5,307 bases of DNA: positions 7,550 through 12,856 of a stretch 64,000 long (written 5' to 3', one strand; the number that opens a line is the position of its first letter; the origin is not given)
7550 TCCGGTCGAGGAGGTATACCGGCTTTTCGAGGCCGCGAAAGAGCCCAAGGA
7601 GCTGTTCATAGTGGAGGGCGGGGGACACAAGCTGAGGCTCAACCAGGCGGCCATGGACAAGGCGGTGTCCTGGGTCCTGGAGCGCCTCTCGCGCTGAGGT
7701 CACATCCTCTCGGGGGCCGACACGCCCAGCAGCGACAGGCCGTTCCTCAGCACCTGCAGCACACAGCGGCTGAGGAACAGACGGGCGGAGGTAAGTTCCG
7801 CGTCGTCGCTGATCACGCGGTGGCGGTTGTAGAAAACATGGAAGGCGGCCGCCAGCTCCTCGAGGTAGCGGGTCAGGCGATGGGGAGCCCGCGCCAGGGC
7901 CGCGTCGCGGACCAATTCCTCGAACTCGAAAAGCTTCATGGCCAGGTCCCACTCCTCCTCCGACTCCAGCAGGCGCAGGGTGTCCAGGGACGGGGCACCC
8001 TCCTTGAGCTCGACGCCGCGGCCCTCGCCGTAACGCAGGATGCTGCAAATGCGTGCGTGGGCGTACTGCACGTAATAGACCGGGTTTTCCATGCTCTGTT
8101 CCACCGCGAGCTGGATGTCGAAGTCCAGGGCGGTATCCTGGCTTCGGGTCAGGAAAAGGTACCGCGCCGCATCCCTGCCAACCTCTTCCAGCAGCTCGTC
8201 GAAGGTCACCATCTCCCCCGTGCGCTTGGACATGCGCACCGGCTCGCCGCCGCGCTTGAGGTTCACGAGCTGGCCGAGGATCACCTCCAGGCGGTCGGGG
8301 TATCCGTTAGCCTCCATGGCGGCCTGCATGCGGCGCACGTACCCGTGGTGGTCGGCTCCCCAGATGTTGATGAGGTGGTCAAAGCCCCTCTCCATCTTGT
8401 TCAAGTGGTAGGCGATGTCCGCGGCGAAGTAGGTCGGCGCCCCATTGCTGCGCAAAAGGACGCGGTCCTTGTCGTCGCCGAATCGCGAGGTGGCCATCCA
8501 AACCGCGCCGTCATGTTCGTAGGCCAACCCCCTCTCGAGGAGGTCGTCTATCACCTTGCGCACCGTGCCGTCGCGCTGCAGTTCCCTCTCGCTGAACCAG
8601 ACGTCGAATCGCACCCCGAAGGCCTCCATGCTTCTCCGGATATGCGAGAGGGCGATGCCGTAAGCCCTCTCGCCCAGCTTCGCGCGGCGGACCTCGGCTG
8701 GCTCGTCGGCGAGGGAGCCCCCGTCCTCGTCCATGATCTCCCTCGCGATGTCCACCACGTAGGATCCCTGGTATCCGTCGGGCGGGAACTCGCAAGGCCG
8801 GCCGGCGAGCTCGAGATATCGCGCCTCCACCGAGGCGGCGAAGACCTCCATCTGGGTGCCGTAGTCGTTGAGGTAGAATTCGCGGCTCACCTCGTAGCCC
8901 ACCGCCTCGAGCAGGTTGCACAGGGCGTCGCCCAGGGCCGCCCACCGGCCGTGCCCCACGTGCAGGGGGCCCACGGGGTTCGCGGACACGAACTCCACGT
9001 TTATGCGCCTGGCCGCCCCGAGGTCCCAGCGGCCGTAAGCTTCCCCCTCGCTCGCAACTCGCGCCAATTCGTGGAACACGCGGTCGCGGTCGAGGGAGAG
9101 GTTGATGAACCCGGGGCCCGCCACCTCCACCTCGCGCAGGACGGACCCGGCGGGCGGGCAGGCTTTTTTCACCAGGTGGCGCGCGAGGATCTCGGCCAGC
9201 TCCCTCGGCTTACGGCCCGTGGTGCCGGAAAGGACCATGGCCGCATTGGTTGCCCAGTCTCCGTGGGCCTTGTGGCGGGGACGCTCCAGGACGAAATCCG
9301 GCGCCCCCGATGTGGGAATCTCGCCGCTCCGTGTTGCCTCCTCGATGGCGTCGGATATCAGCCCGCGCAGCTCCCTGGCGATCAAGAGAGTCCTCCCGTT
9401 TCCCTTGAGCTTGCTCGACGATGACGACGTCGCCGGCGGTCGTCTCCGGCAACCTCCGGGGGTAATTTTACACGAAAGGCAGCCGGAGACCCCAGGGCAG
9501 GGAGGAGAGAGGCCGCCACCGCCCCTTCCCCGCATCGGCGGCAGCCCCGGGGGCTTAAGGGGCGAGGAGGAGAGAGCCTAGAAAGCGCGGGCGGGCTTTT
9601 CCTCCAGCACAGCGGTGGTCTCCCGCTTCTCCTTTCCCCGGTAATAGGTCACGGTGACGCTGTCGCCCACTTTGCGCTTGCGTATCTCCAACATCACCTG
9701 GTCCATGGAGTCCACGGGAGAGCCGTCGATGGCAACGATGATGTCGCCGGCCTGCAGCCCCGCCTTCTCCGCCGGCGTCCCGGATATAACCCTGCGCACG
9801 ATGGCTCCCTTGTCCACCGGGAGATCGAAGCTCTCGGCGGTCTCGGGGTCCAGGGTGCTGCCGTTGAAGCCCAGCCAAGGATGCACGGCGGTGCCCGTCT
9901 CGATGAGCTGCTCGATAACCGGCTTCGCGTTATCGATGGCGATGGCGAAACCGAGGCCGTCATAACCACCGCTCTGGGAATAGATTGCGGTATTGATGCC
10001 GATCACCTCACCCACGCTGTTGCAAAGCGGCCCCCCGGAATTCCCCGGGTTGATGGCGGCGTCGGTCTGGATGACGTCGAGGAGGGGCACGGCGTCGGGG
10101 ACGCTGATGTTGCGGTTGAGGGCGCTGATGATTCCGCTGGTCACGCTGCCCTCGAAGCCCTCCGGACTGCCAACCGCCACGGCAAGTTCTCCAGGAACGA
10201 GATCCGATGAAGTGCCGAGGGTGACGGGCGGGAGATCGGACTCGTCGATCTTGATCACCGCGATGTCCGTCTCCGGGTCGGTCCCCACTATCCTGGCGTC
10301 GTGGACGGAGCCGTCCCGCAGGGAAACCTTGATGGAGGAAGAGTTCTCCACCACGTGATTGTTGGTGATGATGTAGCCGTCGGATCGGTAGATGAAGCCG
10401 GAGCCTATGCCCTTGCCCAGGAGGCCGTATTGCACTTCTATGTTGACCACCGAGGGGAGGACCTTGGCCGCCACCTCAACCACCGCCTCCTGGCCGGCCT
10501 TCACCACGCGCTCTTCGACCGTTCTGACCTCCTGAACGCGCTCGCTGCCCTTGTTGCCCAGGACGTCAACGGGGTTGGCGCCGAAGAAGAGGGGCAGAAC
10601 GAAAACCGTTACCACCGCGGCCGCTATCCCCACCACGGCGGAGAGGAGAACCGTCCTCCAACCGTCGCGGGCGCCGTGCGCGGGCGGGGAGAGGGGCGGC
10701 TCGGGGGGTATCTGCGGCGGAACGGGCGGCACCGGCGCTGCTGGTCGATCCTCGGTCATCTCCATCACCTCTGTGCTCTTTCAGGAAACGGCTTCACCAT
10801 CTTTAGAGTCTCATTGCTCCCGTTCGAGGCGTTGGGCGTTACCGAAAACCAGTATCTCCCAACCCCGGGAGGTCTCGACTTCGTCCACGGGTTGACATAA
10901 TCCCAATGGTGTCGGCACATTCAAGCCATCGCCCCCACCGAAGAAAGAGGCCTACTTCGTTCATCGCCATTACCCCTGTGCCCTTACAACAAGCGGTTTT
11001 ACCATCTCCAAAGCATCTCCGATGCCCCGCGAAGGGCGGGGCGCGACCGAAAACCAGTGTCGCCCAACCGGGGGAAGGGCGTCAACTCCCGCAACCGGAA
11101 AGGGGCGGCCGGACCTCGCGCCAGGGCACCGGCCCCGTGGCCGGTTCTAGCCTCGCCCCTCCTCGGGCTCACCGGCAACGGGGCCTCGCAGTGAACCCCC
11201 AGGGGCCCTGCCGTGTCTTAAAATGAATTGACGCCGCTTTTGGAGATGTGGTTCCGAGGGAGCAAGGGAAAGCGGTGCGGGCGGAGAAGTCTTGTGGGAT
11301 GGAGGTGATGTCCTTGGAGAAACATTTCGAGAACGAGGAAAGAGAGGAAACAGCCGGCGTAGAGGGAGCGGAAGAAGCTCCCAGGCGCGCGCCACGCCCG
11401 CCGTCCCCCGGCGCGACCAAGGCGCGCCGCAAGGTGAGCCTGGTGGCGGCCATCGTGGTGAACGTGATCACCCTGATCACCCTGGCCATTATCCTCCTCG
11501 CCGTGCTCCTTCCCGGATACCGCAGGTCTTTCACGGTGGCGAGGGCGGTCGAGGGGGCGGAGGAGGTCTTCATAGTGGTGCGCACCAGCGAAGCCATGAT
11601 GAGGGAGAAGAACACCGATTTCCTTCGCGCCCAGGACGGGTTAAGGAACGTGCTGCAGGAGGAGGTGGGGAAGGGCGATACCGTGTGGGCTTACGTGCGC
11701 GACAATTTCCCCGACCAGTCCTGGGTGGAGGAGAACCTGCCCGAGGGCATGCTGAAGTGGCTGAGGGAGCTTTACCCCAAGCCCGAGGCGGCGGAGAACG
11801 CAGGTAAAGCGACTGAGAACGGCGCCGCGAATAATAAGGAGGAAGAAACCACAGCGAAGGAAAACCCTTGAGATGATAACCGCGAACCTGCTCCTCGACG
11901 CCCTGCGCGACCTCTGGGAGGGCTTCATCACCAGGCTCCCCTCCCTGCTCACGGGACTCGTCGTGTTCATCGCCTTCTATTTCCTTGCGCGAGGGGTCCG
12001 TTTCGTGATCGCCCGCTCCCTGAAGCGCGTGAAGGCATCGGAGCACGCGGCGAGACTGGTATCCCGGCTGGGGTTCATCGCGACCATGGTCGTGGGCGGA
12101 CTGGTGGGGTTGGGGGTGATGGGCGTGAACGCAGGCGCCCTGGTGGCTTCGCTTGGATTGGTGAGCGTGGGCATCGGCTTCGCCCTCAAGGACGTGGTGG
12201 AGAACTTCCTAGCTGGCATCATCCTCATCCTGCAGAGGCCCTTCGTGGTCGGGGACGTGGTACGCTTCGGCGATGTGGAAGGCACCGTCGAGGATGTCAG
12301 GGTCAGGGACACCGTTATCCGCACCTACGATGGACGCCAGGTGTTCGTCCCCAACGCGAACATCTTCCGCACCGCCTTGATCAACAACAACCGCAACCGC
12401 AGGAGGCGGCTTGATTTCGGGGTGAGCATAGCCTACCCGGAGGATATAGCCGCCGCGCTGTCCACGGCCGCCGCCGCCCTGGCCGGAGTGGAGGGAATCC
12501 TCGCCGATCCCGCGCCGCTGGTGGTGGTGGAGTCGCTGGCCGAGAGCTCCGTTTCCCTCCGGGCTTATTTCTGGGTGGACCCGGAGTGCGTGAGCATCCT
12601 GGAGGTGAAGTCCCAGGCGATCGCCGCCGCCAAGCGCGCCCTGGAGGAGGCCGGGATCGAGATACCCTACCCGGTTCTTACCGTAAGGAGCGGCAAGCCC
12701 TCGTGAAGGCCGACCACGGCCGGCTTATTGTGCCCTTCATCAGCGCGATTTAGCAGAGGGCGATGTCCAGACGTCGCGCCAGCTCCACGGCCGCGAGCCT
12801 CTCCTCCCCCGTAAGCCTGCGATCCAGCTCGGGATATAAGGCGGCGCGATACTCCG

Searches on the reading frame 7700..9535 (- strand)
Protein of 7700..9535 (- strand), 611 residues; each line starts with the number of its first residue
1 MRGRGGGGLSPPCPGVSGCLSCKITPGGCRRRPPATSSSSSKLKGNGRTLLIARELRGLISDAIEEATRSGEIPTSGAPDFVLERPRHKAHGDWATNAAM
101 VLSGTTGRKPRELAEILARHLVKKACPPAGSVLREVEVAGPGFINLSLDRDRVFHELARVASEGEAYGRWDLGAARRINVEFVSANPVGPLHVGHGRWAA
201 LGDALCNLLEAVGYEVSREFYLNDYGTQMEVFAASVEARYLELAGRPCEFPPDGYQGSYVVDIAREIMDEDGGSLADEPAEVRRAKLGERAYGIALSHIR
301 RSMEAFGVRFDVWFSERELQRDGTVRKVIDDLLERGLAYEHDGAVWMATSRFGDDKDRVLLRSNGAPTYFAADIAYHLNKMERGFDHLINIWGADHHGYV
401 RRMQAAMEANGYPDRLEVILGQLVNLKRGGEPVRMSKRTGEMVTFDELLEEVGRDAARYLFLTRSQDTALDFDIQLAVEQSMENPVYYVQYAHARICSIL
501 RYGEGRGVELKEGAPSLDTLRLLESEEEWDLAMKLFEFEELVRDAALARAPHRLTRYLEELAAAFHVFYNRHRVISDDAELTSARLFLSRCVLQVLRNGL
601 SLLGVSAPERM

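Call 8: search_protein_families(library=pfam, proteins=[window:7700-9535:-])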
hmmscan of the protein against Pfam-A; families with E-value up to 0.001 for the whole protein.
window:7700-9535:- (611 aa): 5 families
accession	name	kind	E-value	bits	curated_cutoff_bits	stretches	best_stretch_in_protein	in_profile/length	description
PF05746.21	DALR_1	-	4e-36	124.1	22.3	1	489-611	1-117/117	DALR anticodon binding domain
PF00750.26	tRNA-synt_1d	-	1.4e-24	87.2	23.3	1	171-480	15-325/349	tRNA synthetases class I (R), catalytic domain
PF03485.21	Arg_tRNA_synt_N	-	4.4e-17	62.9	21.5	1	55-148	2-85/85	Arginyl tRNA synthetase N terminal domain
PF09334.17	tRNA-synt_1g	-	8.6e-05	21.9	20.1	0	434-476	327-368/391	tRNA synthetases class I (M)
PF01406.26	tRNA-synt_1e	-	0.00071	19.5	27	0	434-474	253-293/301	tRNA synthetases class I (C) catalytic domain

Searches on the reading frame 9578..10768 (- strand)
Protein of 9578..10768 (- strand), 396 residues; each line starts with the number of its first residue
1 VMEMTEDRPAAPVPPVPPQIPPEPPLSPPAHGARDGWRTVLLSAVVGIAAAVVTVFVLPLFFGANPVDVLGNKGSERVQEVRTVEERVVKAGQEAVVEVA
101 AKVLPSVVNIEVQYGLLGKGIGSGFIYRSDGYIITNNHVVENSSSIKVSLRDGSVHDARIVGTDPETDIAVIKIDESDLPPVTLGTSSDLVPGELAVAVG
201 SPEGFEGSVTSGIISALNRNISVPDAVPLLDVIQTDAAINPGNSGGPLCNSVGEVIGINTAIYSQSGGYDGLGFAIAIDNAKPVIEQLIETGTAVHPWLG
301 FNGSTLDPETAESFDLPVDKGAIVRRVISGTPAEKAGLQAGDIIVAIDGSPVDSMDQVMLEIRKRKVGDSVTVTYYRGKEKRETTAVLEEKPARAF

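Call 8: search_protein_families(library=pfam, proteins=[window:9578-10768:-])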
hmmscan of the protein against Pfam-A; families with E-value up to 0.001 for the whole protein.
window:9578-10768:- (396 aa): 5 families
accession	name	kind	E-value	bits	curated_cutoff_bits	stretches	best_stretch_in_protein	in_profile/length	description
PF13365.12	Trypsin_2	-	1.1e-36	127.2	27.6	1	122-258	1-144/144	Trypsin-like peptidase domain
PF00089.32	Trypsin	-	1.3e-18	68.1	20.6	1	115-285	23-220/220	Trypsin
PF13180.12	PDZ_2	-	4e-17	62.7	27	1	319-385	11-77/80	PDZ domain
PF17820.7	PDZ_6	-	2e-12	47.1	27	1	323-373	1-50/54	PDZ domain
PF00595.29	PDZ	-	4.4e-12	46.7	23.2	1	298-374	11-79/81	PDZ domain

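Call 12: find_related_loci(query=window:9578-10768:-, collection=genome_contigs, flank=3000)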
Query window:9578-10768:- (396 aa) in genome_contigs; peptide patterns used: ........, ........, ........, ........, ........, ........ (x = any residue, [..] = any of these).
600 stretches matched a pattern (row limit reached: there are more); 600 encode a relative of the query (tblastn E <= 1e-3); the best 80 are kept; 80 distinct loci.
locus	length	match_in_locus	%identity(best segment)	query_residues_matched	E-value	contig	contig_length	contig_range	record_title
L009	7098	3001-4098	74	29-393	8e-176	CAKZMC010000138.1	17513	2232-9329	MAG TPA_asm: uncultured actinobacterium isolate SRR5214706_bin.23_CONCOCT_v1.1_MAG genome assembly, contig: ERZ1744544.1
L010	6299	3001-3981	42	90-392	4e-72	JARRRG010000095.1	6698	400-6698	MAG: Deltaproteobacteria bacterium isolate Spart_222_MAG scaffold_8793, whole genome shotgun sequence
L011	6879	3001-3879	44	119-394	2e-70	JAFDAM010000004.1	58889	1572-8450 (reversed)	MAG: Deltaproteobacteria bacterium isolate AB_3033_Bin_183 AB_3033_Bin_183_scaffold_442, whole genome shotgun sequence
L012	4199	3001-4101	40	41-392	3e-70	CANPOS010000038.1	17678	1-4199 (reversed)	MAG TPA_asm: uncultured Clostridium sp. isolate SRR15730528_bin.62_metawrap_v1.3_MAG genome assembly, contig: NODE.4730_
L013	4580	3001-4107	45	122-393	5e-70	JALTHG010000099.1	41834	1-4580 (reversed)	MAG: Deltaproteobacteria bacterium isolate S016_metabat2_scaf2bin.043 S016_NODE_96_length_41834_cov_48.036301, whole gen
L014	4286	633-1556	42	94-392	1e-69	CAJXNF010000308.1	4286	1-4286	MAG TPA_asm: uncultured proteobacterium isolate SRR4030075_bin.2_MetaBAT_v2.12.1_MAG genome assembly, contig: NODE_11161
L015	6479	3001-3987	40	93-394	6e-69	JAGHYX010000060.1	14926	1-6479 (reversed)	MAG: Chloroflexota bacterium isolate 629B.23 NODE_659_length_14926_cov_70.322238, whole genome shotgun sequence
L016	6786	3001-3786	47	120-383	1e-68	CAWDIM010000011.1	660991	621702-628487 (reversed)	MAG: uncultured Planctomycetota bacterium isolate MFD04716.bin.2.187 genome assembly, contig: contig_18334, whole genome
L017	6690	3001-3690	50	121-352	3e-68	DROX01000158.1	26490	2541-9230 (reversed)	MAG TPA_asm: Nitrospirae bacterium isolate HyVt-545 HyVt-545_k145_441240, whole genome shotgun sequence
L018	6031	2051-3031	40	79-393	5e-68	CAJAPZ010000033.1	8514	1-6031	MAG: uncultured actinobacterium isolate Loc090116-7m_bin-1128 genome assembly, contig: bin-1128:033/176, whole genome sh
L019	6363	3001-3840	44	119-394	5e-68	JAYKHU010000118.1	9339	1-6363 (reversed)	MAG: Synechocystis sp. isolate 27796 NODE_19337492, whole genome shotgun sequence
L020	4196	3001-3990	43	65-377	4e-68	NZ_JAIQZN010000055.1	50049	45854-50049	Argonema antarcticum A004/B2 NODE_85_length_50049_cov_13.634295, whole genome shotgun sequence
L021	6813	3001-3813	44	121-393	9e-68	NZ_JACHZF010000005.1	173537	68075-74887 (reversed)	Halomonas campaniensis strain 5AG Ga0075189_05, whole genome shotgun sequence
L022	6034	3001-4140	45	119-392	3e-67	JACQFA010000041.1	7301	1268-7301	MAG: Nitrospirae bacterium isolate NC_groundwater_1035_Pr1_S-0.65um_57_15 Montesol18_Sp65_coassembly_scaffold_631688, wh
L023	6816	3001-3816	47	119-392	1e-69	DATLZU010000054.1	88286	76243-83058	MAG TPA_asm: Nitrospiraceae bacterium isolate SMAG_U13307 k141_68228, whole genome shotgun sequence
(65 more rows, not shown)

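Call 33: find_homologous_proteins(query=window:9578-10759:-, max_evalue=1e-100)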
Query window:9578-10759:- (393 aa): 110 proteins with E <= 1e-100 among 8000 candidates.
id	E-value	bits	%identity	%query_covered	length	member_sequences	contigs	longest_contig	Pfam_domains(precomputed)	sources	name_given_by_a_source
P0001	7.2e-250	846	100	100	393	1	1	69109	PF13365.13,PF17820.8,PF00595.30,PF13180.13,PF00089.33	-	-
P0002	1.3e-236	803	95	100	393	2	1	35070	PF13365.13,PF17820.8,PF00595.30,PF13180.13,PF00089.33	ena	-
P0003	1.7e-229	779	91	100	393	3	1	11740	PF13365.13,PF17820.8,PF00595.30,PF13180.13,PF00089.33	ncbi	-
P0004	6.6e-221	751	92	92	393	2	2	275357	PF13365.13,PF17820.8,PF00595.30,PF13180.13,PF00089.33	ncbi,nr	ncbi:MAG: trypsin-like peptidase domain-containing protein [Actinobacteria bacterium]|nr:trypsin-lik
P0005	1.1e-184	632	79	91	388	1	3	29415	PF13365.13,PF17820.8,PF00595.30,PF13180.13,PF00089.33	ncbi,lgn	-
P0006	4.5e-184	630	79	91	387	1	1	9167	PF13365.13,PF17820.8,PF00595.30,PF13180.13,PF00089.33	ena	-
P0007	1.1e-181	622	80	86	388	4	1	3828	PF13365.13,PF17820.8,PF00595.30,PF13180.13,PF00089.33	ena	-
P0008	5.3e-180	616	75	91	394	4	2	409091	PF13365.13,PF17820.8,PF00595.30,PF13180.13,PF00089.33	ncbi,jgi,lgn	-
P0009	4.3e-179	613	79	86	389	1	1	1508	PF13365.13,PF17820.8,PF00595.30,PF13180.13,PF00089.33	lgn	-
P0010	6.6e-179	613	75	91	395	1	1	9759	PF13365.13,PF17820.8,PF00595.30,PF13180.13,PF00089.33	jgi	jgi:serine protease Do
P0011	1.1e-178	612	76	85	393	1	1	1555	PF13365.13,PF17820.8,PF00595.30,PF13180.13,PF00089.33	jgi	jgi:serine protease Do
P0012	1.8e-178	611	79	90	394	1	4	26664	PF13365.13,PF17820.8,PF00595.30,PF13180.13,PF00089.33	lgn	-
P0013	3.0e-178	611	77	91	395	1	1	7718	PF13365.13,PF17820.8,PF00595.30,PF13180.13,PF00089.33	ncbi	-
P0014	3.5e-178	610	74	92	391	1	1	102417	PF13365.13,PF17820.8,PF00595.30,PF13180.13,PF00089.33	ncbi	-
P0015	4.1e-178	610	76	85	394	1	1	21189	PF13365.13,PF17820.8,PF00595.30,PF13180.13,PF00089.33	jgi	jgi:serine protease Do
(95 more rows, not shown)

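Call 34: find_encoding_contigs(protein=P0002, flank=1500, max_places=3)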
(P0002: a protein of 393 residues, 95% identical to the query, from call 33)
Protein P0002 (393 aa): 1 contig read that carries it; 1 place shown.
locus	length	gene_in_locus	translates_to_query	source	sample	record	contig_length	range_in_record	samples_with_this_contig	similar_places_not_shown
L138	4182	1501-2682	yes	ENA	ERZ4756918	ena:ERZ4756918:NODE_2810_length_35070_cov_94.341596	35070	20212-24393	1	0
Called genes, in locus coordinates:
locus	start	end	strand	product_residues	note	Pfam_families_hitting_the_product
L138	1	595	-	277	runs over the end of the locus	PF00924:MS_channel_2nd, PF21082:MS_channel_3rd (weak)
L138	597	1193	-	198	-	-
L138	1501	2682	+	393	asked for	PF00089:Trypsin, PF13365:Trypsin_2, PF00595:PDZ, PF13180:PDZ_2, PF17820:PDZ_6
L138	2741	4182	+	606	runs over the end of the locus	PF03485:Arg_tRNA_synt_N, PF00750:tRNA-synt_1d, PF05746:DALR_1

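Call 35: find_encoding_contigs(protein=P0003, flank=1500, max_places=3)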
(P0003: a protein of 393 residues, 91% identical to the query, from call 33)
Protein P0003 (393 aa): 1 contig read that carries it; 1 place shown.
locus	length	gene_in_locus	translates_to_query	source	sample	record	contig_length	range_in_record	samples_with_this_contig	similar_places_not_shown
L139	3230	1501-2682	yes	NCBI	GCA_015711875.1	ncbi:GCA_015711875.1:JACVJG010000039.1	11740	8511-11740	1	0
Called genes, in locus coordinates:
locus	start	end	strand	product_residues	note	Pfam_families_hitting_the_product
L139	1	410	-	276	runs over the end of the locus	PF05552:MS_channel_1st_1, PF00924:MS_channel_2nd, PF21082:MS_channel_3rd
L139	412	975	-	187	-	-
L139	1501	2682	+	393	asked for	PF00089:Trypsin, PF13365:Trypsin_2, PF00595:PDZ, PF13180:PDZ_2, PF17820:PDZ_6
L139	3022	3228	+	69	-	?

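Call 47: search_protein_families(library=ncbifam, proteins=[window:9578-10759:-], max_evalue=0.01)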
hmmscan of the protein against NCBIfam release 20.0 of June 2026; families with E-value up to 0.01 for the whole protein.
window:9578-10759:- (393 aa): 25 families
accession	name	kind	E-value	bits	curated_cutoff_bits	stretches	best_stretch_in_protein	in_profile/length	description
TIGR02037.1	degP_htrA_DO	subfamily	1.6e-100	337.1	416.2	1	116-389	59-331/434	Do family serine endopeptidase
NF041521.1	HhoA_HhoB_HtrA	equivalog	2e-84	283.8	450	1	114-382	54-328/335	HhoA/HhoB/HtrA family serine endopeptidase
NF047968.1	SerProtHtrA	equivalog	3.6e-80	270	470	1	39-380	3-352/357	serine protease HtrA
TIGR02038.1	protease_degS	equivalog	2.5e-66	224.2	422.95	1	38-389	5-350/351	outer membrane-stress sensor serine endopeptidase DegS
NF007526.1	PRK10139.1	equivalog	1.6e-64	218.3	756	1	116-387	90-361/456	serine endoprotease DegQ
NF008189.1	PRK10942.1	equivalog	1.1e-62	212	720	1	117-380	113-376/477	serine endoprotease DegP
NF050055.1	SerProtHtrAMycob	equivalog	6.6e-62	210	800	1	15-374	123-487/502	serine protease HtrA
NF008147.1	PRK10898.1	equivalog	1.6e-60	205.2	408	1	37-386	5-348/352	outer membrane-stress sensor serine endopeptidase DegS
NF053637.1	SerProtHtrAspr2045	equivalog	7.6e-54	183.1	650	1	118-385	104-385/394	serine protease HtrA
NF040960.1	MamE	equivalog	2.1e-50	172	800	2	116-286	121-294/659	magnetosome formation protease MamE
NF033740.0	MarP_fam_protase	equivalog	9.1e-27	94.1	250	1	87-292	180-384/390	MarP family serine protease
NF040961.1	MamO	equivalog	4.5e-21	74.8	800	1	75-268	57-252/648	magnetosome protein MamO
NF040965.1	MamP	equivalog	2.5e-10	40.4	300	1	295-384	113-201/290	magnetosome magnetite formation protein MamP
NF041199.1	trx7_PDZ_seleno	equivalog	1.3e-09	37.5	300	1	294-382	293-387/390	Trx7/PDZ domain-containing (seleno)protein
TIGR00225.1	prc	subfamily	3.9e-08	32.7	218.6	1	320-384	65-130/335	C-terminal processing peptidase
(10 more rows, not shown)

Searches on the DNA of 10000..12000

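Call 5: search_rna_families(source=window, start=10000, end=12000, threshold=evalue, max_evalue=10, show_alignments=3)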
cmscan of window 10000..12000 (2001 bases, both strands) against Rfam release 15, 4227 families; matches with E-value up to 10: 5.
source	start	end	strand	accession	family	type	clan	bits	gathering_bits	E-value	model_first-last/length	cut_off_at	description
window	11487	11559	+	RF04175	mir-1260b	Gene; miRNA;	-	19.3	81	1.6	1-108/108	no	mir-1260b microRNA precursor family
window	10827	10873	+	RF01525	TB10Cs2H1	Gene; snRNA; snoRNA; HACA-box;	-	18.1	35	1.9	1-66/66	no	Trypanosomatid snoRNA TB10Cs2H1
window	11084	11148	-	RF01541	TB11Cs4H3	Gene; snRNA; snoRNA; HACA-box;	-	17.2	40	5.3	1-74/74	no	Trypanosomatid snoRNA TB11Cs4H3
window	10619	10654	+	RF02534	Noro_CRE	Cis-reg;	-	16.5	35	2.4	1-52/52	no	Norovirus cis-acting replication element (CRE)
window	11742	11832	-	RF02042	HOTTIP_3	Gene; lncRNA;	-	7.8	50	6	1-353/353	no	HOXA transcript at the distal tip, conserved region 3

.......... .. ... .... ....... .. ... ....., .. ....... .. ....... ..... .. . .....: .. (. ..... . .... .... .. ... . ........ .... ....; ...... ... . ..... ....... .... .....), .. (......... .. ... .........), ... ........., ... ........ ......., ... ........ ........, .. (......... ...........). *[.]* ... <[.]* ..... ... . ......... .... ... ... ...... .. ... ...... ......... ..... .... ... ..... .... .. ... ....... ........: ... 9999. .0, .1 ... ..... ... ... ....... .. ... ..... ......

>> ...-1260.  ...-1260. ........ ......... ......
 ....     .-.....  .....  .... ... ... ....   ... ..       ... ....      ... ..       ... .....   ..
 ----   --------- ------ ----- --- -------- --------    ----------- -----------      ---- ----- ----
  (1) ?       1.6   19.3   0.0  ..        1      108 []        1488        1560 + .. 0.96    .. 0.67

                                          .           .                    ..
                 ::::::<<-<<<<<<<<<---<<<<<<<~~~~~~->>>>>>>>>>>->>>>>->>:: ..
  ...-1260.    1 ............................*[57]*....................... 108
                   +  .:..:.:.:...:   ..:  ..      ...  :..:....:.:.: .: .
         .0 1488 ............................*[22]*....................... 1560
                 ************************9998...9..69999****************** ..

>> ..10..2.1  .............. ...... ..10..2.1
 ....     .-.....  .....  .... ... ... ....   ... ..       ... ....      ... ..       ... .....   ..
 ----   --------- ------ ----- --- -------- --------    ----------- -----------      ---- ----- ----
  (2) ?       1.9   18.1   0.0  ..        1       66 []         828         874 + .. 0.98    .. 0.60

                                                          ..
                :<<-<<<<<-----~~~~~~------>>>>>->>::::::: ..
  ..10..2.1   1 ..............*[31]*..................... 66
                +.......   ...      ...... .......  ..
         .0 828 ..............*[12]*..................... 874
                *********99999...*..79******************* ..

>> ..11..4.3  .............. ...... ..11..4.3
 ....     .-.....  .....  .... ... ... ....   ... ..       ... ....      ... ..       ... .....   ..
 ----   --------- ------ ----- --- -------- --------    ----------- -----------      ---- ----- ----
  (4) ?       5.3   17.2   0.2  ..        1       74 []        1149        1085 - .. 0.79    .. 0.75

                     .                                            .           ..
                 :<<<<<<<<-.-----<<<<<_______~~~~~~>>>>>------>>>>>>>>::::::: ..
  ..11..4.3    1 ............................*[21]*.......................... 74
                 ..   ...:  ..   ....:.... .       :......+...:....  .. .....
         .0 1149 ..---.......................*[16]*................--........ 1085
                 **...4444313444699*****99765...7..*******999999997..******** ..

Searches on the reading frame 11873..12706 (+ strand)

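Call 8: search_protein_families(library=pfam, proteins=[window:11873-12706:+])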
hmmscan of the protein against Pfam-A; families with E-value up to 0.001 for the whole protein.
window:11873-12706:+ (277 aa): 4 families
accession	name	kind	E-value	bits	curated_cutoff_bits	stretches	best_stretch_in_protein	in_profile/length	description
PF00924.24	MS_channel_2nd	-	1.2e-22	80.2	20.2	1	107-173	1-67/68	Mechanosensitive ion channel, beta-domain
PF21082.3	MS_channel_3rd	-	6.3e-07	30.2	21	1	182-264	3-88/88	Mechanosensitive ion channel MscS, C-terminal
PF05552.17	MS_channel_1st_1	-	9e-07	29.1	22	1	11-55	3-47/50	Mechanosensitive ion channel, conserved TM helix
PF21088.3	MS_channel_1st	-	0.00014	22.2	23.1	1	70-106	6-42/42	Mechanosensitive ion channel, transmembrane helices 2/3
